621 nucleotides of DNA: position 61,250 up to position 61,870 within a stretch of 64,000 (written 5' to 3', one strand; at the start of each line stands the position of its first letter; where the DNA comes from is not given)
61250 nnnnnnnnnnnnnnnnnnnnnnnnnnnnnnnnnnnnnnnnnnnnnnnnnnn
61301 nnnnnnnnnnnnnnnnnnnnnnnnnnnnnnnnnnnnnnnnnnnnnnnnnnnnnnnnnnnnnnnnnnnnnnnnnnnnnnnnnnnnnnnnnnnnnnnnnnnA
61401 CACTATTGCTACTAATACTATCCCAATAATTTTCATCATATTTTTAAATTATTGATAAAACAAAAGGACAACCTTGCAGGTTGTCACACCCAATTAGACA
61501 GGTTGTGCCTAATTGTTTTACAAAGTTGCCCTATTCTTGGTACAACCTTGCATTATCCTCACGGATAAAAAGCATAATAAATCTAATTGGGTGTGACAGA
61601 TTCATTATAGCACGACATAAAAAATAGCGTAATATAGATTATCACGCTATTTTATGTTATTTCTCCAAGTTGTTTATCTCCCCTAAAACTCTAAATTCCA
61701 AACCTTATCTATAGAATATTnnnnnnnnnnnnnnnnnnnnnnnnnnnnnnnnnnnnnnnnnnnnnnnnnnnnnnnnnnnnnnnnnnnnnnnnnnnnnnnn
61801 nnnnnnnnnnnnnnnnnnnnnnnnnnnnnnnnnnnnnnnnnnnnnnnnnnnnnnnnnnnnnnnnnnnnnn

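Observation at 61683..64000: GmrSD-like type IV restriction enzyme next to a partial gene with a DEDDy-exonuclease-like terminus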

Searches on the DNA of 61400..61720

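Call 42: search_rna_families(source=window, start=61400, end=61720, threshold=evalue, max_evalue=1)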
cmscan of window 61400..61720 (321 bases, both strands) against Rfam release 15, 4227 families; matches with E-value up to 1: 4.
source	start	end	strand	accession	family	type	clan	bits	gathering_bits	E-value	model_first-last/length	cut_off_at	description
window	61575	61659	-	RF02591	Spy1786666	Gene; sRNA;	-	28.8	64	0.0013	1-87/87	no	S. pyogenes small RNA 1786666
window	61482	61598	+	RF04120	MIR5998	Gene; miRNA;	-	19.9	180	0.04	1-173/173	no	MIR5998 microRNA precursor family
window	61445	61566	-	RF02621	BSnc120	Gene; sRNA;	-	18.2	114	0.17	1-88/88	no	Brucella sRNA 120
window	61611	61674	-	RF03225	mir-2763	Gene; miRNA;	-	18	50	0.49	1-83/83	no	mir-2763 microRNA precursor family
